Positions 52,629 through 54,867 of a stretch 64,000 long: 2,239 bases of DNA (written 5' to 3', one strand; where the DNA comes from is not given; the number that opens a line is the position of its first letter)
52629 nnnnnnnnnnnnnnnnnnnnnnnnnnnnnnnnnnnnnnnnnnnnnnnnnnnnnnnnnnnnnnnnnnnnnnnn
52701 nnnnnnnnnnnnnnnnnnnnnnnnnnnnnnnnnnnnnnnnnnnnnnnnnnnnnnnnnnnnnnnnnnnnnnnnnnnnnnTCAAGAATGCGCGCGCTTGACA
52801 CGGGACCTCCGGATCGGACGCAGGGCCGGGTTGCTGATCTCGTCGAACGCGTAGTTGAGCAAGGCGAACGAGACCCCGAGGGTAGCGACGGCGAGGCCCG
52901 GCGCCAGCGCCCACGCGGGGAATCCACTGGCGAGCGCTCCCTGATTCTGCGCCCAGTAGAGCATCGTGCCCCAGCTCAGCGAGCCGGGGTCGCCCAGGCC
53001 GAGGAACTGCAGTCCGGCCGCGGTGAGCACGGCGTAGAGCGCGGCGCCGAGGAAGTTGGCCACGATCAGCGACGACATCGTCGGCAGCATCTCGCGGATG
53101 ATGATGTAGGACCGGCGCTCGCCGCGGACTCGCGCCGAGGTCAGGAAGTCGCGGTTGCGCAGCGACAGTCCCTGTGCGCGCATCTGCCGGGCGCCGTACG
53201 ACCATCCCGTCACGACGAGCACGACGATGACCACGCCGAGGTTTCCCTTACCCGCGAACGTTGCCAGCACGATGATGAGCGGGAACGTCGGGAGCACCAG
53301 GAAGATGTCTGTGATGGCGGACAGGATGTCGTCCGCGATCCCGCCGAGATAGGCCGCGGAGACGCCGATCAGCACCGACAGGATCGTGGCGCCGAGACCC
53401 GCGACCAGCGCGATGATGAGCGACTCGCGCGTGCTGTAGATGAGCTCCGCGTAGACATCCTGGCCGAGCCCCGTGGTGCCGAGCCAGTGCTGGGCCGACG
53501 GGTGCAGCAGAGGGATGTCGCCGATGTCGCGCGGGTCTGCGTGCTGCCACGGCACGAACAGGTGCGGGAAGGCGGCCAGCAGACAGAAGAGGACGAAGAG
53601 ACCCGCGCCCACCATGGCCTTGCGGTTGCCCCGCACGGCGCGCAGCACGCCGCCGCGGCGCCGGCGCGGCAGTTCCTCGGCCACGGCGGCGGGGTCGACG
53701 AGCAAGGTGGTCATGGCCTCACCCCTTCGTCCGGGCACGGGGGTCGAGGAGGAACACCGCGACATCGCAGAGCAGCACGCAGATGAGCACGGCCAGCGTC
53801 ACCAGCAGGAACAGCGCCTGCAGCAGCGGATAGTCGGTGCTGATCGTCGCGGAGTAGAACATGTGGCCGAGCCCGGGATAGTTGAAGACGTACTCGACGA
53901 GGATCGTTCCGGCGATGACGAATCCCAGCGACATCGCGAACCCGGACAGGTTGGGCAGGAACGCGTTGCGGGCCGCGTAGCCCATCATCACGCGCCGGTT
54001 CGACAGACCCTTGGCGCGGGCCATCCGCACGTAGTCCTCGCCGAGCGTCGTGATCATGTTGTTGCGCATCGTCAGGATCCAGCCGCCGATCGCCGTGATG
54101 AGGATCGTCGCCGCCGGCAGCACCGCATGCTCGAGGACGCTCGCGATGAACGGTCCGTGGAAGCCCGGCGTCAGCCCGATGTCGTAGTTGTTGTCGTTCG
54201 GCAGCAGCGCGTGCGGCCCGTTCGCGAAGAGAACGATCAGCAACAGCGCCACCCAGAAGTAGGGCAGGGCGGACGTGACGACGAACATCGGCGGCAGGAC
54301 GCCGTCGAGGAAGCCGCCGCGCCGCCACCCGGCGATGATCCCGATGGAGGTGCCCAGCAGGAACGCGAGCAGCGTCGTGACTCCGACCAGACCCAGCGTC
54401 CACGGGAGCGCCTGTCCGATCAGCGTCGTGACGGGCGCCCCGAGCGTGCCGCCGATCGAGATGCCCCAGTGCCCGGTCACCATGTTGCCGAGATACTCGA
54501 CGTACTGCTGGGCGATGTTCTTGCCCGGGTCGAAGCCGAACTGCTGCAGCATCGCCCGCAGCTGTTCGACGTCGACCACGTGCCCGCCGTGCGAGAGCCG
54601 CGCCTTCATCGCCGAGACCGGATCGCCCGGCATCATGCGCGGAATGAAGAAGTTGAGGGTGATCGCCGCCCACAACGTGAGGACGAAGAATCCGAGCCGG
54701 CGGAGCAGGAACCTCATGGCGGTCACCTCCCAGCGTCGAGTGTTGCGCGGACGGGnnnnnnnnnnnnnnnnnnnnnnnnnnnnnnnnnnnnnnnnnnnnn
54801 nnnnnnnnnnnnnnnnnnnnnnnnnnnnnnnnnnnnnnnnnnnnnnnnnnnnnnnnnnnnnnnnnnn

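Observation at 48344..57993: Dpp/Opp-type ABC transporter + GH4 glycosidase + BadF-type sugar kinase under a divergent ROK regulator: a non-PTS route feeding a phospho-glycoside hydrolase?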

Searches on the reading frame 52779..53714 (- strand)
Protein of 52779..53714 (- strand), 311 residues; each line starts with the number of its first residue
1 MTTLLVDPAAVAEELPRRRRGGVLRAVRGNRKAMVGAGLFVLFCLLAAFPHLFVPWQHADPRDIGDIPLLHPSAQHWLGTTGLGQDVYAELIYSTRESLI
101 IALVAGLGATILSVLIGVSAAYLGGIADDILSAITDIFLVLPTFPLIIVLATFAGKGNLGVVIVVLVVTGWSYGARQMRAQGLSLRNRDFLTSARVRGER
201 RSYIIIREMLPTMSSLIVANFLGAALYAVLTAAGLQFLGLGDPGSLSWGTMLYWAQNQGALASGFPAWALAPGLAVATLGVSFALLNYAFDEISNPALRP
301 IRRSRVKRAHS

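Call 5: search_protein_families(library=pfam, proteins=[window:52779-53714:-])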
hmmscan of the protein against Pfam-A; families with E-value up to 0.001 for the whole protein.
window:52779-53714:- (311 aa): 2 families
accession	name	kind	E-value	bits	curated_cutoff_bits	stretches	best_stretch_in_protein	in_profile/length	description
PF00528.27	BPD_transp_1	-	3.2e-21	76.3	26.4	1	114-291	2-179/184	Binding-protein-dependent transport system inner membrane component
PF12911.12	OppC_N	-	0.0002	21.6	23.9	1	23-58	6-41/53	N-terminal TM domain of oligopeptide transport permease C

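Call 6: search_protein_families(library=ncbifam, proteins=[window:52779-53714:-])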
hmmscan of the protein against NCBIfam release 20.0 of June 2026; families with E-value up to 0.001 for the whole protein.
window:52779-53714:- (311 aa): 15 families
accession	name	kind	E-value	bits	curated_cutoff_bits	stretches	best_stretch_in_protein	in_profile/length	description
NF045476.1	Opp4C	equivalog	2.1e-50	171.6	350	1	25-283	8-264/278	oligopeptide ABC transporter permease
TIGR02790.1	nickel_nikC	equivalog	5.1e-40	137.7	358.45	1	39-287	7-250/258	nickel ABC transporter permease subunit NikC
NF045473.1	Opp1C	equivalog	1.2e-36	126.5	350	1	30-296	4-265/267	nickel/cobalt ABC transporter permease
NF045474.1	Opp2C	equivalog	2.5e-35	122.2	300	1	69-287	13-228/236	nickel transporter permease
NF007738.0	PRK10417.1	equivalog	2.1e-34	119.3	335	1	34-292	12-265/277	nickel ABC transporter permease subunit NikC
NF011662.0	PRK15082.1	equivalog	3.7e-31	108.6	484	1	23-296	29-298/303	glutathione ABC transporter permease GsiD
NF045475.1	Opp3C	equivalog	1.4e-29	103.3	450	1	74-291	106-320/328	oligopeptide ABC transporter permease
NF047573.1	opine_perm_CntC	exception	5.6e-28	98.1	440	1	27-291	5-264/271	staphylopine uptake ABC transporter permease subunit CntC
NF043080.1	MMSYN1_0166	equivalog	1.7e-27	96.2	370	1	23-295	30-302/307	oligopeptide ABC transporter permease OppC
NF007376.0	PRK09881.1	equivalog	2.5e-27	95.6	434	1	26-294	26-289/298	D,D-dipeptide ABC transporter permease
NF008160.0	PRK10913.1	equivalog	2.5e-26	92.8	483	1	28-296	27-296/300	dipeptide ABC transporter permease DppC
NF011935.0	PRK15406.1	equivalog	1.1e-23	84.5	433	1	30-258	36-264/302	oligopeptide ABC transporter permease OppC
NF011596.0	PRK15021.1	subfamily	6.4e-22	78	439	1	71-258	116-303/341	microcin C ABC transporter permease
NF011691.0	PRK15111.1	equivalog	4.4e-18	65.9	379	1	24-276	20-273/296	putrescine export ABC transporter permease SapC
NF045470.1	Opp2B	equivalog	1.2e-06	27.9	350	1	84-226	80-235/300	nickel ABC transporter permease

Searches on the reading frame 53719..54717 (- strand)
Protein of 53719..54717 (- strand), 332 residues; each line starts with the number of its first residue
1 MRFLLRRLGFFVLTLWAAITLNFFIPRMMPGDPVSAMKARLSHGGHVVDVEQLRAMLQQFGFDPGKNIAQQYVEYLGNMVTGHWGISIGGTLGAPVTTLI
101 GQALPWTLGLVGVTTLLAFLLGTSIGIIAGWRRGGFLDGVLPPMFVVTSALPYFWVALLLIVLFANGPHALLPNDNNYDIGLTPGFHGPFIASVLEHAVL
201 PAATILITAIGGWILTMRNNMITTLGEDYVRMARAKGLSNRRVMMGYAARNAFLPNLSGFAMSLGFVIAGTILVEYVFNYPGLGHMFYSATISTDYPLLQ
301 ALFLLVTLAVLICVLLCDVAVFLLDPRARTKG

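Call 5: search_protein_families(library=pfam, proteins=[window:53719-54717:-])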
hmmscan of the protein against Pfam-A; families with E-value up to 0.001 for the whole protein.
window:53719-54717:- (332 aa): 2 families
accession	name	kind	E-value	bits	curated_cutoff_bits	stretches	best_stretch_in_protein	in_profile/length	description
PF00528.27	BPD_transp_1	-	3.3e-42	144.7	26.4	1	122-329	1-183/184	Binding-protein-dependent transport system inner membrane component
PF19300.4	BPD_transp_1_N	-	0.0001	22.9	23.8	1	1-87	2-80/114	Binding-prot-dependent transport system membrane comp, N-term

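Call 6: search_protein_families(library=ncbifam, proteins=[window:53719-54717:-])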
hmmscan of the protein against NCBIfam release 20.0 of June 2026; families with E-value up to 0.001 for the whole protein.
window:53719-54717:- (332 aa): 15 families
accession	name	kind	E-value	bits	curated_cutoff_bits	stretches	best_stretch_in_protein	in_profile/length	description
NF045470.1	Opp2B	equivalog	1.4e-58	198.4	350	1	8-329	2-300/300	nickel ABC transporter permease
NF045472.1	Opp4B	equivalog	1e-52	179.4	450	1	2-329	3-319/319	oligopeptide ABC transporter permease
NF045469.1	Opp1B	equivalog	2.3e-52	178.4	380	1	2-329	3-307/307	nickel/cobalt ABC transporter permease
TIGR02789.1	nickel_nikB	equivalog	1.1e-45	156.4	447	1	2-330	3-308/314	nickel ABC transporter permease subunit NikB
NF045471.1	Opp3B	equivalog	5.8e-45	154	480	1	2-332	3-306/308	oligopeptide ABC transporter permease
NF008161.0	PRK10914.1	equivalog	9.6e-42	143.3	590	2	187-331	195-338/339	dipeptide ABC transporter permease DppB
NF007677.0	PRK10352.1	equivalog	3.2e-41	141.4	433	1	1-330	2-308/314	nickel ABC transporter permease subunit NikB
NF011712.0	PRK15133.1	subfamily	2.5e-39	135.3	445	2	43-328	76-359/364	microcin C ABC transporter permease YejB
NF011661.0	PRK15081.1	equivalog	4.5e-37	128.2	463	1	2-330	3-305/306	glutathione ABC transporter permease GsiC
NF007008.0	PRK09471.1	equivalog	3.2e-36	125.3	388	1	1-329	2-305/306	oligopeptide ABC transporter permease OppB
NF043081.1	MMSYN1_0165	equivalog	1.1e-27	97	350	1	75-329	150-385/388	oligopeptide ABC transporter permease OppB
NF011690.0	PRK15110.1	equivalog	3.6e-23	82.5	432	2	189-324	174-309/321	putrescine export ABC transporter permease SapB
NF045474.1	Opp2C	equivalog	3.6e-05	23.5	300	0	105-165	40-99/236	nickel transporter permease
NF045476.1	Opp4C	equivalog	6.2e-05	22.4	350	0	203-284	142-222/278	oligopeptide ABC transporter permease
NF045475.1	Opp3C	equivalog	0.00025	20.3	450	0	204-318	193-311/328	oligopeptide ABC transporter permease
